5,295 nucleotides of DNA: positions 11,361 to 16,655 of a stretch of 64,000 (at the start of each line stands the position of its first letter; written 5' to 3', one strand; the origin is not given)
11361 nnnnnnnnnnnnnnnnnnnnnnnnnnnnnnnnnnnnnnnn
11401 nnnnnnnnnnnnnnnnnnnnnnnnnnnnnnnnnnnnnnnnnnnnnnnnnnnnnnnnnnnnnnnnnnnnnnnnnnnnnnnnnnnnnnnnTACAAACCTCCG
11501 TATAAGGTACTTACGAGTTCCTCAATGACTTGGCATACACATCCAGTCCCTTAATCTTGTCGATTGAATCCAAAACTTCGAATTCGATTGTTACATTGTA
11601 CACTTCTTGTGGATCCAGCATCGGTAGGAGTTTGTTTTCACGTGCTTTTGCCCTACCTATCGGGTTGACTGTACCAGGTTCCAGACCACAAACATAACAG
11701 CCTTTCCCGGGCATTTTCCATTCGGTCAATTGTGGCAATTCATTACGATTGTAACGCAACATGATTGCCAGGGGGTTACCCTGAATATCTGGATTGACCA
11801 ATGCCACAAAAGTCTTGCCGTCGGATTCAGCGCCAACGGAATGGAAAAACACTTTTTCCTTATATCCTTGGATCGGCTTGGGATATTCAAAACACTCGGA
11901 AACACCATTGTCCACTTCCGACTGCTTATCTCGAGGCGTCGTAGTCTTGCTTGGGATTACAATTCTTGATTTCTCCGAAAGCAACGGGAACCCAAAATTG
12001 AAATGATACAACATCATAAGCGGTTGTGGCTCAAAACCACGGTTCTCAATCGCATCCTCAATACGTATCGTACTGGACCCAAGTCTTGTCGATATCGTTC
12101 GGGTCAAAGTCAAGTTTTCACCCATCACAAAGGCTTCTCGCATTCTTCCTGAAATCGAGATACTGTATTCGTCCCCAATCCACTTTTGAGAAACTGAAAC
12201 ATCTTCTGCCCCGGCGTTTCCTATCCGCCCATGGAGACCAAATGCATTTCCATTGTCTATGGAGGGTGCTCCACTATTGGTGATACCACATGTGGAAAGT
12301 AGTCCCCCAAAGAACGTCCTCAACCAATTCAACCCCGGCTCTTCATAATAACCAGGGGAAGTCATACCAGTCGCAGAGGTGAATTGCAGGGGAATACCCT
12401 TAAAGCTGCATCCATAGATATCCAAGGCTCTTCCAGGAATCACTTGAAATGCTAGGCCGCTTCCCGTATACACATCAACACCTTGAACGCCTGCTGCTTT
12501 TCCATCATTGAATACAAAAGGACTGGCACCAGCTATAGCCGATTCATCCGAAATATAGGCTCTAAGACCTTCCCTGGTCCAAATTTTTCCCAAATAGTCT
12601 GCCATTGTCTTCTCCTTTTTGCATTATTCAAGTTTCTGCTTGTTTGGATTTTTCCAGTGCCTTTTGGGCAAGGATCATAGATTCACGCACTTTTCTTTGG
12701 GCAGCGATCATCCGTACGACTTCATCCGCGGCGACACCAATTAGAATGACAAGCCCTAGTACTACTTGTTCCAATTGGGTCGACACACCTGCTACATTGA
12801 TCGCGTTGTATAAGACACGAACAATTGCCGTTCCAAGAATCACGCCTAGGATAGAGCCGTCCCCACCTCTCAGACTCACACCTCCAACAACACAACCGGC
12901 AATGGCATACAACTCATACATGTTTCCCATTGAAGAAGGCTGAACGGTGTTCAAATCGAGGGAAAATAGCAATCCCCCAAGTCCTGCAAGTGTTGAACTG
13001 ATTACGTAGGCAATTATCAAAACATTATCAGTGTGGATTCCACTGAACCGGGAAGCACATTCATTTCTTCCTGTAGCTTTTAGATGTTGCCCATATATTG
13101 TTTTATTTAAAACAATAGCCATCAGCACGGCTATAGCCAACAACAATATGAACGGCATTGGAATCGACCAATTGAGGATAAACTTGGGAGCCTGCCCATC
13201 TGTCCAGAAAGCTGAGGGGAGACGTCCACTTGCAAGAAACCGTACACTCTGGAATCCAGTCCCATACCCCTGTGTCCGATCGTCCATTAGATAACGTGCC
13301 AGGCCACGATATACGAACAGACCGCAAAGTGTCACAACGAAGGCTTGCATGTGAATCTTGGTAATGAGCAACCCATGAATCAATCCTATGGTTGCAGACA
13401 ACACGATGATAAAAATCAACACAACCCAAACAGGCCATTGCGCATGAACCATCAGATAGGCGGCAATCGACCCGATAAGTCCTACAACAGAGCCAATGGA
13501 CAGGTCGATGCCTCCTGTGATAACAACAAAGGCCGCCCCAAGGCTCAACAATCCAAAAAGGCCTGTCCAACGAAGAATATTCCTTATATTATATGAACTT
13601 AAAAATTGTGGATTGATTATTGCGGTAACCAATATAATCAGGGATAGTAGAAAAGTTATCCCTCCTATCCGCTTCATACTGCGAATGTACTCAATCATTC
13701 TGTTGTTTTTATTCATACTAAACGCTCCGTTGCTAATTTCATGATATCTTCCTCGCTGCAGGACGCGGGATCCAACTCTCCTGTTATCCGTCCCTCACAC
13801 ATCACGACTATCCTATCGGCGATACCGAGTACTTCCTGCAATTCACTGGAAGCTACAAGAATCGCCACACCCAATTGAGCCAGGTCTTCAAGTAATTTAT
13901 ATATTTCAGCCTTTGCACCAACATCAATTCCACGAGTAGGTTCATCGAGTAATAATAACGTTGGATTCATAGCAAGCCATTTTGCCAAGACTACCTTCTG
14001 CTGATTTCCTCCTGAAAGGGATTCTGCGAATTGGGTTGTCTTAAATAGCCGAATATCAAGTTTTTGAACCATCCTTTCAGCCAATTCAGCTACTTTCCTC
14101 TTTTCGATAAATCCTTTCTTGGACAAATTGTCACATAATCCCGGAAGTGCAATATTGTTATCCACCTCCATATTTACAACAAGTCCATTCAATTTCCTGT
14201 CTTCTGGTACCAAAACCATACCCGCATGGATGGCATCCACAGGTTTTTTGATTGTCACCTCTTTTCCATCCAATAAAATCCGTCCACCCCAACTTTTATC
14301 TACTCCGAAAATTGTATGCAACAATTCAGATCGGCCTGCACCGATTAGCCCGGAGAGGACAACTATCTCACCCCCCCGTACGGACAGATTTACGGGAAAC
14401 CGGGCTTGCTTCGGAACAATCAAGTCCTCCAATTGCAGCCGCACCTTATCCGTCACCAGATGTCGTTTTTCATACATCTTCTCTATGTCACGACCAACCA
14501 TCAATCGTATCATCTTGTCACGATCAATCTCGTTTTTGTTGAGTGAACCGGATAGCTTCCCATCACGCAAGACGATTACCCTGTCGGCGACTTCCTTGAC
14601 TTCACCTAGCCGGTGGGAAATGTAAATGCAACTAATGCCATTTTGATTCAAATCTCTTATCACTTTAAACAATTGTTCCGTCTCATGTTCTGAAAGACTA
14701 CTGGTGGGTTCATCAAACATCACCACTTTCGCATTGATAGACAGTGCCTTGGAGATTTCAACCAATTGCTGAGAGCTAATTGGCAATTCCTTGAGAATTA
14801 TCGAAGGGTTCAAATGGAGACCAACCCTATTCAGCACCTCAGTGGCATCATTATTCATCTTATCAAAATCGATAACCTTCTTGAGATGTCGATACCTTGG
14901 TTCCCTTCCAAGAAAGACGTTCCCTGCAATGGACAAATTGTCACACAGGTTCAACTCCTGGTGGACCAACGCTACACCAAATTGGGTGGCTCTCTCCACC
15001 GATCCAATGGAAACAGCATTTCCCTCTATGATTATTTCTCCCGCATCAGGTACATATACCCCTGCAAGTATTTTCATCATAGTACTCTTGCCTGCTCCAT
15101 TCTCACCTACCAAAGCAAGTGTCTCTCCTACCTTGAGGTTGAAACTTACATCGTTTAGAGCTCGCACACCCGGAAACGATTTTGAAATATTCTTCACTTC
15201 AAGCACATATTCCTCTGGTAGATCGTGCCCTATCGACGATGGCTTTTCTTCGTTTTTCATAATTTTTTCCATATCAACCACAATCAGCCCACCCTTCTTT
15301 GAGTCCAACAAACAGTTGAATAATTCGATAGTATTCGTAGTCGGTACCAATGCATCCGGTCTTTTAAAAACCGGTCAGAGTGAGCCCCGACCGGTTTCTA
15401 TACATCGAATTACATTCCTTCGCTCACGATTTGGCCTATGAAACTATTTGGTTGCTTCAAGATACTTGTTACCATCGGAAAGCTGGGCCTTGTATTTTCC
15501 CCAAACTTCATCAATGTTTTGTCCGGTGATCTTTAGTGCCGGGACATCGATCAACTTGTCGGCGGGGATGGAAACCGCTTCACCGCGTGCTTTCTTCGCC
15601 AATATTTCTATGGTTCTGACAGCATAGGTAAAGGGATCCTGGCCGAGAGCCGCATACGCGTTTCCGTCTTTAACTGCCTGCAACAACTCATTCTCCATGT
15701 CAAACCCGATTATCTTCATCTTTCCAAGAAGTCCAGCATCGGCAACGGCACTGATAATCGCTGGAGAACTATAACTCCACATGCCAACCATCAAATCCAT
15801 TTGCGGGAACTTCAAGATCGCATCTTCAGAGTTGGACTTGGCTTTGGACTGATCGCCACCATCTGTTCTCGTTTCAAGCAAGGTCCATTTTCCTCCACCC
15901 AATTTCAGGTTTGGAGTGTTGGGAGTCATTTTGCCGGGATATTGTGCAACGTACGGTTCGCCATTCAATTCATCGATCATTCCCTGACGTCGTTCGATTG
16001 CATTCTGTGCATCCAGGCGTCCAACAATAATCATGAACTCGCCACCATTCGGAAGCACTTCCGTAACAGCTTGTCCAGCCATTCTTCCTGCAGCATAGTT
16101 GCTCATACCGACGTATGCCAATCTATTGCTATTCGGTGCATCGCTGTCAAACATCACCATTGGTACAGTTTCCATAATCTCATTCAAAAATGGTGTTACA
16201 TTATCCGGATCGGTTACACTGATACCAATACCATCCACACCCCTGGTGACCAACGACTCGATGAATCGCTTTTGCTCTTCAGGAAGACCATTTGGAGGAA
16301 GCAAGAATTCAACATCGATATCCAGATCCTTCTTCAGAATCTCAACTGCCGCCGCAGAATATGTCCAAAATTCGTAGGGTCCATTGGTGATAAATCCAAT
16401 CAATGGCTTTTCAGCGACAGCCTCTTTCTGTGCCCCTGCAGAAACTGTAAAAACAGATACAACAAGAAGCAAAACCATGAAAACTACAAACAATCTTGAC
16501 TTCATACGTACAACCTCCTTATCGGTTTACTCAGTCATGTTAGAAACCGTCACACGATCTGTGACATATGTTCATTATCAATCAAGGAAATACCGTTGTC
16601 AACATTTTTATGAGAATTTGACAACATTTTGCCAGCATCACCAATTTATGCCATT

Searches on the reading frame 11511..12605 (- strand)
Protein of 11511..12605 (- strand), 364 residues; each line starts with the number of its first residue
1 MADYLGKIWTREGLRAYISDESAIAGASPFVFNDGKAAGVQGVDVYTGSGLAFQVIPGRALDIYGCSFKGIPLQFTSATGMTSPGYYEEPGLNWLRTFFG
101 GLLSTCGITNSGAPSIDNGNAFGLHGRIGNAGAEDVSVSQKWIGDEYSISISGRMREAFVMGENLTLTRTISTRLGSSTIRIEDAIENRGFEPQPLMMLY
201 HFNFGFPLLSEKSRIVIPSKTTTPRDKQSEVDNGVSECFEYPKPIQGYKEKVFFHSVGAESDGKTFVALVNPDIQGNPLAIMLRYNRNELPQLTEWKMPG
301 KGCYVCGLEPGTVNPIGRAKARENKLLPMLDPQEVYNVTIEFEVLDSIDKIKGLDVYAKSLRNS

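Call 15: search_protein_families(library=pfam, proteins=[window:11511-12605:-])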
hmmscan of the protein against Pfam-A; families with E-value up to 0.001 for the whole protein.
window:11511-12605:- (364 aa): 1 family
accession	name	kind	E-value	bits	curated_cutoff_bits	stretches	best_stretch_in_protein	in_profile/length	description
PF14486.12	DUF4432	-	1.6e-94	316.6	32.5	1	38-344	2-304/304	Domain of unknown function (DUF4432)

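Call 18: search_protein_families(library=ncbifam, proteins=[window:11511-12605:-])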
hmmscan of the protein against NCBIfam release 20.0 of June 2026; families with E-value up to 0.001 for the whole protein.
window:11511-12605:- (364 aa): 0 families

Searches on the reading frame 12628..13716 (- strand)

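Call 16: search_protein_families(library=pfam, proteins=[window:12628-13716:-])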
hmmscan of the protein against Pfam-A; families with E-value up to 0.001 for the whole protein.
window:12628-13716:- (362 aa): 1 family
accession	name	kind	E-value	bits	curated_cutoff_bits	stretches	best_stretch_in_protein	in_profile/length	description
PF02653.21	BPD_transp_2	-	3.9e-46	157.8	26.8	1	44-326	2-267/269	Branched-chain amino acid transport system / permease component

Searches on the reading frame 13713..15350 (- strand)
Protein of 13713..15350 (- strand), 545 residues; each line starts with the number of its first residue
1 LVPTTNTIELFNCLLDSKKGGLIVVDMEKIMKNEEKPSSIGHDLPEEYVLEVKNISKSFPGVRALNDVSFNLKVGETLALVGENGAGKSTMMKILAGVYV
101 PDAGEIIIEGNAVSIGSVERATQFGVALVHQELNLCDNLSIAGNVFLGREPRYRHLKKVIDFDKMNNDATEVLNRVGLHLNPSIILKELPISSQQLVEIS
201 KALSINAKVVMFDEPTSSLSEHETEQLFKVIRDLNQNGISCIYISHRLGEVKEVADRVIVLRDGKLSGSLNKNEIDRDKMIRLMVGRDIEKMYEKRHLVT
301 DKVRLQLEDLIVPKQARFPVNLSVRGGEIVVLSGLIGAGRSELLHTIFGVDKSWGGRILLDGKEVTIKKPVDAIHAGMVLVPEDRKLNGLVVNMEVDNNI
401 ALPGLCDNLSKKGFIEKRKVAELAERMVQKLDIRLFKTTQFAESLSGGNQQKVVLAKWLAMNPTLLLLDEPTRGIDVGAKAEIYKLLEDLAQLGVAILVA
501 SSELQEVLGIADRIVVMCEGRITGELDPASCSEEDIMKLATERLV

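Call 16: search_protein_families(library=pfam, proteins=[window:13713-15350:-])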
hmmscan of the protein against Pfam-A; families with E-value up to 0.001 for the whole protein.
window:13713-15350:- (545 aa): 7 families
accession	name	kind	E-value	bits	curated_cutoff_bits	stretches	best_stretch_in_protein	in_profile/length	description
PF00005.33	ABC_tran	-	1.6e-50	171.7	25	2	65-217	1-137/137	ABC transporter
PF13304.12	AAA_21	-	3.8e-11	44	27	1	442-501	235-297/304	AAA domain, putative AbiEii toxin, Type IV TA system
PF09818.15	ABC_ATPase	-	8.5e-05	22.1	23.2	0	213-265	194-250/283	P-loop domain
PF02463.25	SMC_N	-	0.00017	21.5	40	0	200-492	70-188/220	RecF/RecN/SMC N terminal domain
PF13555.12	AAA_29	-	0.00038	20.6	27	0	69-101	16-48/61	P-loop containing region of AAA domain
PF03193.22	RsgA_GTPase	-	0.00072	19.9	30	0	64-98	96-129/174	RsgA GTPase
PF13191.12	AAA_16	-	0.00088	20.2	32.6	0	76-118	25-64/167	AAA ATPase domain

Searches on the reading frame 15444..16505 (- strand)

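Call 15: search_protein_families(library=pfam, proteins=[window:15444-16505:-])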
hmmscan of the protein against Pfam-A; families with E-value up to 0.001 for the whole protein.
window:15444-16505:- (353 aa): 1 family
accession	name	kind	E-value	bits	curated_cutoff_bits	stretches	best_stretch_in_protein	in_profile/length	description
PF13407.12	Peripla_BP_4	-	6.3e-51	173.8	35.1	1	44-309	9-257/258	Periplasmic binding protein domain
